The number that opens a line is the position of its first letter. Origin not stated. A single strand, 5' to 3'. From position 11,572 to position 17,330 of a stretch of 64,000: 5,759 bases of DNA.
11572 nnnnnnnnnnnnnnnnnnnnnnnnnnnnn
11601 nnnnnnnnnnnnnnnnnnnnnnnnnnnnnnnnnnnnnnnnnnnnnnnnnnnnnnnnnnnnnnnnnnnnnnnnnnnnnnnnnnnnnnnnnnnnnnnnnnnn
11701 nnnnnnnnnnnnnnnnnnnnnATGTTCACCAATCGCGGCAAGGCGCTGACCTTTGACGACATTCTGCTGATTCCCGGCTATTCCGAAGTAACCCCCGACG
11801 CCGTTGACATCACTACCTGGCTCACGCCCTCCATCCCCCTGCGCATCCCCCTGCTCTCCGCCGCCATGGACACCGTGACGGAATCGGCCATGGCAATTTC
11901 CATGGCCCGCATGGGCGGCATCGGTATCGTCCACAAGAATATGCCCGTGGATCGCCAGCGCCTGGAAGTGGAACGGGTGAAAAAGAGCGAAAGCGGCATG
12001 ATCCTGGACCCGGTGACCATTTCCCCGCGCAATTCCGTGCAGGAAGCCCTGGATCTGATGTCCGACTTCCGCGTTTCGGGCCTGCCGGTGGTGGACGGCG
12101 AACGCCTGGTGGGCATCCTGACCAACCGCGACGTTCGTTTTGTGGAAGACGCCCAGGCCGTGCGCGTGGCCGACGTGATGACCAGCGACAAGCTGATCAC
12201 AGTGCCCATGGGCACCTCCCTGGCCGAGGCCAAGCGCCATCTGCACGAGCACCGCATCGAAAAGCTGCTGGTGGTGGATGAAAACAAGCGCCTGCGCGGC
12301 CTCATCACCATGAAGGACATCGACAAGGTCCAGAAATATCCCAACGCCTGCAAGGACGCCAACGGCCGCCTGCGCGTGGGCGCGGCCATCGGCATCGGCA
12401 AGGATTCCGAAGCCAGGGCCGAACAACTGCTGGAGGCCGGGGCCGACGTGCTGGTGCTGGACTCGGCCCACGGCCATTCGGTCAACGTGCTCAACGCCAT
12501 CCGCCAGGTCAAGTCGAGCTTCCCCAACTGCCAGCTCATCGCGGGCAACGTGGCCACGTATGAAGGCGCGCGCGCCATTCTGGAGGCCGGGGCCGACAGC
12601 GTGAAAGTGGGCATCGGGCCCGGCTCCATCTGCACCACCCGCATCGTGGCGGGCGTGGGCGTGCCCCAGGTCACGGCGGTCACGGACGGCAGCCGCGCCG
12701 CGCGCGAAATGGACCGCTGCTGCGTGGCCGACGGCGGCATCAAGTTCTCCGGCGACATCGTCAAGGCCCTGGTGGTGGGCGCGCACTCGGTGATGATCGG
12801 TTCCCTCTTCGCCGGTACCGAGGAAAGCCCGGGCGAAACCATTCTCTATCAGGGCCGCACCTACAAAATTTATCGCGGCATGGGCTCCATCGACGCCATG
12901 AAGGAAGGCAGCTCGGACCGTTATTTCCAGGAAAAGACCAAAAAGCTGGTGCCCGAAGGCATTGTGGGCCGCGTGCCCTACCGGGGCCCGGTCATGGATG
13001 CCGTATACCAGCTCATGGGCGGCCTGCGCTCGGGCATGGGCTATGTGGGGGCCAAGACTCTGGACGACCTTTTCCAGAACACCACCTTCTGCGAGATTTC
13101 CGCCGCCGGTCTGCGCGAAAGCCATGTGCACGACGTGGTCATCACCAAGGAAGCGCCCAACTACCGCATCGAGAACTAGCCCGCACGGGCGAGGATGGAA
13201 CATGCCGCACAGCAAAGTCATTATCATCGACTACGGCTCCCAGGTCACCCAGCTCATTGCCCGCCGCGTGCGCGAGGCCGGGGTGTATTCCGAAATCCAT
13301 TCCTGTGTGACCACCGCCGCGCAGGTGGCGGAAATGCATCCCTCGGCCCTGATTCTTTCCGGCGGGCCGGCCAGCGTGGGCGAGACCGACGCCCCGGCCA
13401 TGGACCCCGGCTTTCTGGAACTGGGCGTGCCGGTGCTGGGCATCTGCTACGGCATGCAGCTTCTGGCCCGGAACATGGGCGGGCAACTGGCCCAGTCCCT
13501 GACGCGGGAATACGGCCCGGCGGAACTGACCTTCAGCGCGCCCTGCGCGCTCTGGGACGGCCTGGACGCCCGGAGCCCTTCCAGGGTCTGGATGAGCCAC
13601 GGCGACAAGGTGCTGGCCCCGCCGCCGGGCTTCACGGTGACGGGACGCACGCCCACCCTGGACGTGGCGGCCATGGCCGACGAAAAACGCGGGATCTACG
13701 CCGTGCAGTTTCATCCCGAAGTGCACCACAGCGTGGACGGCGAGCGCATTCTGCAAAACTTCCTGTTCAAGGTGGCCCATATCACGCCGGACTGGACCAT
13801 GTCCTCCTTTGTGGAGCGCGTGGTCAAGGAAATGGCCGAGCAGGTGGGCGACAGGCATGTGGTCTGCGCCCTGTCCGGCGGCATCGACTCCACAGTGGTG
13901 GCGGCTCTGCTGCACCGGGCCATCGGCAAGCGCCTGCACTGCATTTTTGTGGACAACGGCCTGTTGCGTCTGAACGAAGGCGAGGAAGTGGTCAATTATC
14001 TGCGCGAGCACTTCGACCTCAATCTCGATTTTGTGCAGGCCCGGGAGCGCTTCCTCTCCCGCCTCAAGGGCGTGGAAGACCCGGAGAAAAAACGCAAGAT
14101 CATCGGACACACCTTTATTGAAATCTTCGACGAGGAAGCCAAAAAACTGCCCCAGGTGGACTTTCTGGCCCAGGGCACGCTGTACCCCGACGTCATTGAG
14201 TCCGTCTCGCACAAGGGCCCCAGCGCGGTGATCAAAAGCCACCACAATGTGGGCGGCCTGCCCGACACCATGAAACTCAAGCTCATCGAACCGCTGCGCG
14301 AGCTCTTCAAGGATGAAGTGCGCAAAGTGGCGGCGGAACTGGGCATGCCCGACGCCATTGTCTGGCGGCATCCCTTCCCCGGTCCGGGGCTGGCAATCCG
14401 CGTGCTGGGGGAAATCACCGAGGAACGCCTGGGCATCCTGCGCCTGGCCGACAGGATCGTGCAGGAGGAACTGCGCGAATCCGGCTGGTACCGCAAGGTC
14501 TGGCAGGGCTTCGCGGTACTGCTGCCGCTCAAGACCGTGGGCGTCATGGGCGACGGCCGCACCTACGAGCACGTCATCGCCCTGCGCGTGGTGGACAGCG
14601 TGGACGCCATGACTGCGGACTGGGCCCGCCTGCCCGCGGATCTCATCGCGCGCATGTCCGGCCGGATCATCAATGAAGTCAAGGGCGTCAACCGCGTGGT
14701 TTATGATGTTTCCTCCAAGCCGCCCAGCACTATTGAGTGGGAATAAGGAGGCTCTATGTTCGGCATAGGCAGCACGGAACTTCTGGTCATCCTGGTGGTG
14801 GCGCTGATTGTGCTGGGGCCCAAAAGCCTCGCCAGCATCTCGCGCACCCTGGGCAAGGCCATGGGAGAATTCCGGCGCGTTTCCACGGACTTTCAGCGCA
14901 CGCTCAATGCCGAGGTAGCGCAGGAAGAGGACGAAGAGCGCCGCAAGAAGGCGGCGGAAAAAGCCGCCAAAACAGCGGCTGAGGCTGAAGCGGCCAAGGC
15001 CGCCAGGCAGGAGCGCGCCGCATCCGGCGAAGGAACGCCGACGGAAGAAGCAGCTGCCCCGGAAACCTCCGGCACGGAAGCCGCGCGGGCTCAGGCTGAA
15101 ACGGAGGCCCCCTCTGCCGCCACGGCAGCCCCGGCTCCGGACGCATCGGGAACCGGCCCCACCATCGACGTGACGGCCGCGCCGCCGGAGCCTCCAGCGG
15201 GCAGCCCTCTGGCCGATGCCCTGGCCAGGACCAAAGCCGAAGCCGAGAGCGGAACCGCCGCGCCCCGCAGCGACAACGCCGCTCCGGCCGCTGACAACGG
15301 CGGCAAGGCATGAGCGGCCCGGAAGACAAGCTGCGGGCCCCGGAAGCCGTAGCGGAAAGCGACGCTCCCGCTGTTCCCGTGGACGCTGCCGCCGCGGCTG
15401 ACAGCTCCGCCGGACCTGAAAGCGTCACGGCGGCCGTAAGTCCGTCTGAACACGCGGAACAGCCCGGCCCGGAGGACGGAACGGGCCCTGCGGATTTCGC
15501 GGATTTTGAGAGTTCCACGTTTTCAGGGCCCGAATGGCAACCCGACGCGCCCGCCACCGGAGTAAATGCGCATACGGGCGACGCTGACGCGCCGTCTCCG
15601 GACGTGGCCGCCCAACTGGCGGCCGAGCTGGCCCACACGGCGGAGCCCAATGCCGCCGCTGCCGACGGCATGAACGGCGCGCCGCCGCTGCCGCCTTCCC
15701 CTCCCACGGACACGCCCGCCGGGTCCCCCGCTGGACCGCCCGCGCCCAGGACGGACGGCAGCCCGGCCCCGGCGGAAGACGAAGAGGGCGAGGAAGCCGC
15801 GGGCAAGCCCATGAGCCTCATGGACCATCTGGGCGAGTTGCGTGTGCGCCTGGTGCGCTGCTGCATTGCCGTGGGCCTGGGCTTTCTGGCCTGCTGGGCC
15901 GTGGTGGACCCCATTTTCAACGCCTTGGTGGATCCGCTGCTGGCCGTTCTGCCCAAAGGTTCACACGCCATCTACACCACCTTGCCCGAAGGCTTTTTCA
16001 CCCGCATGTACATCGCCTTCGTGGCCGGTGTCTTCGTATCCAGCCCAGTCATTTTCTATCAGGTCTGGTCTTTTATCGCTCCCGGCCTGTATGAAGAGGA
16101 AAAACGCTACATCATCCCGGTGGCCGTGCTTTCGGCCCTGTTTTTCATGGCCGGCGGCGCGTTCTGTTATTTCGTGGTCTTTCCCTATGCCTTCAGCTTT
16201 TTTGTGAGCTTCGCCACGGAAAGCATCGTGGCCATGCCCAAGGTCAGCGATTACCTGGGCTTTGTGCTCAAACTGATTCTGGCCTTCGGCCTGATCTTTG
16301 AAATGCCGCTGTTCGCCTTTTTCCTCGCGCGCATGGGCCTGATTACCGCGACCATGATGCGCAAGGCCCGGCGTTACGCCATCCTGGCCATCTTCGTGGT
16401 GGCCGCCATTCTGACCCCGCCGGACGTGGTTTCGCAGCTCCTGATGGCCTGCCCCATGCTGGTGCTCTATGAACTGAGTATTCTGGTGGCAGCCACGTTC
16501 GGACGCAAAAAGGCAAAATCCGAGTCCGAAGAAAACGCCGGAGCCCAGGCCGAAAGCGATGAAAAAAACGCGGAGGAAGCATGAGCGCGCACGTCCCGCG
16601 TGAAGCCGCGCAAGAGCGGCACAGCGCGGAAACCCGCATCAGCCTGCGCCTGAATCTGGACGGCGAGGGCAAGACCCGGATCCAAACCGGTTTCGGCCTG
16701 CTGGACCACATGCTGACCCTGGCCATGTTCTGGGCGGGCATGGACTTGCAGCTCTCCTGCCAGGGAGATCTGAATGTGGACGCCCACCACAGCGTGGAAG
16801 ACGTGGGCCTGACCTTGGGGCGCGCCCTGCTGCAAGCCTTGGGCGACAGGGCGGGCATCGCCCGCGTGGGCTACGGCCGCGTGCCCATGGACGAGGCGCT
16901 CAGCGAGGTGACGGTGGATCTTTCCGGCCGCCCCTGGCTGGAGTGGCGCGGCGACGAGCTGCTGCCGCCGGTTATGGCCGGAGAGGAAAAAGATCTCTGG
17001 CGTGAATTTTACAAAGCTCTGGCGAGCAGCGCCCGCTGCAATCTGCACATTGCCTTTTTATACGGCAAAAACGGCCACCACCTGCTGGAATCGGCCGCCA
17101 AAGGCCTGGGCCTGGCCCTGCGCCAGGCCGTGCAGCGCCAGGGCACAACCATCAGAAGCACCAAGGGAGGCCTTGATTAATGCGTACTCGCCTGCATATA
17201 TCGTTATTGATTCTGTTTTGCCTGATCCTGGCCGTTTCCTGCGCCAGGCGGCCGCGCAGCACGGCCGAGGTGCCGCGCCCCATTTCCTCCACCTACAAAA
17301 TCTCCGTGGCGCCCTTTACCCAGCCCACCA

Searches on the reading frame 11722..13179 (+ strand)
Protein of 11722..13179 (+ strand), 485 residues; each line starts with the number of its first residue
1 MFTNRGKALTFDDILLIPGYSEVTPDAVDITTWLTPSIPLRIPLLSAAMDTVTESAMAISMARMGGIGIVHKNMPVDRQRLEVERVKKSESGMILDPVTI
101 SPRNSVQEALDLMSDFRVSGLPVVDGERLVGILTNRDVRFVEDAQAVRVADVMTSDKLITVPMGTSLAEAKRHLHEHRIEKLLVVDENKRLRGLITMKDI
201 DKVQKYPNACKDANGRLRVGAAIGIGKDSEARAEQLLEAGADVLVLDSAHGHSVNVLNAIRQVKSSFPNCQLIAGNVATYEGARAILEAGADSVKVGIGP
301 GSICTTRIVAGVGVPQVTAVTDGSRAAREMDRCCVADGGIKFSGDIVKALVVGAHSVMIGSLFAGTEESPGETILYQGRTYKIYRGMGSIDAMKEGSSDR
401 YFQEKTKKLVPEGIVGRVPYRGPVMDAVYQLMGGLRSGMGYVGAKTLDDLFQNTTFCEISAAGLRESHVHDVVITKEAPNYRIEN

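Call 99: search_protein_families(library=pfam, proteins=[window:11722-13179:+], max_evalue=0.00001)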
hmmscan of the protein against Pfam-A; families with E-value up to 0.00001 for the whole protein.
window:11722-13179:+ (485 aa): 2 families
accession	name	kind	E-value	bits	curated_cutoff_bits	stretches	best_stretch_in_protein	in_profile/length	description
PF00478.31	IMPDH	-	2.1e-160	533.8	25.6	1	8-470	1-345/345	IMP dehydrogenase / GMP reductase domain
PF00571.33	CBS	-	6.3e-25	87.7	24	2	149-202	1-53/57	CBS domain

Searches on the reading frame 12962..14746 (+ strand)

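Call 99: search_protein_families(library=pfam, proteins=[window:12962-14746:+], max_evalue=0.00001)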
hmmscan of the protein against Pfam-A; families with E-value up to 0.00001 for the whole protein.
window:12962-14746:+ (594 aa): 4 families
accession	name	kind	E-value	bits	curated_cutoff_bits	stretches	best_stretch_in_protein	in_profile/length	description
PF00958.27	GMP_synt_C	-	2.4e-43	146.5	27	1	502-593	1-92/92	GMP synthase C terminal domain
PF00117.34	GATase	-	2.3e-38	132.2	22.8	1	88-270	2-189/190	Glutamine amidotransferase class-I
PF02540.23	NAD_synthase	-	1.8e-09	37.5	21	0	285-324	6-45/242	NAD synthase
PF07722.19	Peptidase_C26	-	4.9e-09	36.7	20.5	1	152-253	102-219/219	Peptidase C26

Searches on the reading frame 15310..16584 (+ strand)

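Call 99: search_protein_families(library=pfam, proteins=[window:15310-16584:+], max_evalue=0.00001)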
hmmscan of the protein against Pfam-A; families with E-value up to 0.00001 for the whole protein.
window:15310-16584:+ (424 aa): 1 family
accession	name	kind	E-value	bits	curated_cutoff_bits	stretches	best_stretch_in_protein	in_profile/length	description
PF00902.23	TatC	-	1.9e-73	247.1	25.1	1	172-382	1-208/208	Sec-independent protein translocase protein (TatC)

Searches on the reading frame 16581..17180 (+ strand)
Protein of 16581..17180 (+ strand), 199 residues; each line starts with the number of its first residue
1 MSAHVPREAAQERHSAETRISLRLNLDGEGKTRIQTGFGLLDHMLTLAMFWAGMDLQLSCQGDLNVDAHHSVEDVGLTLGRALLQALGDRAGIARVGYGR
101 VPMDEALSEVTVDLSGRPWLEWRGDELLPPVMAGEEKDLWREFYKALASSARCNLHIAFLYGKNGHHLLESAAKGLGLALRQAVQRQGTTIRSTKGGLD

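Call 99: search_protein_families(library=pfam, proteins=[window:16581-17180:+], max_evalue=0.00001)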
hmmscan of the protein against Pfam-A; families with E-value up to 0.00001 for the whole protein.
window:16581-17180:+ (199 aa): 1 family
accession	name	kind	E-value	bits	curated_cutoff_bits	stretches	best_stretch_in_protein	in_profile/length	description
PF00475.24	IGPD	-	1.7e-51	174.6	27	1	36-180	1-144/144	Imidazoleglycerol-phosphate dehydratase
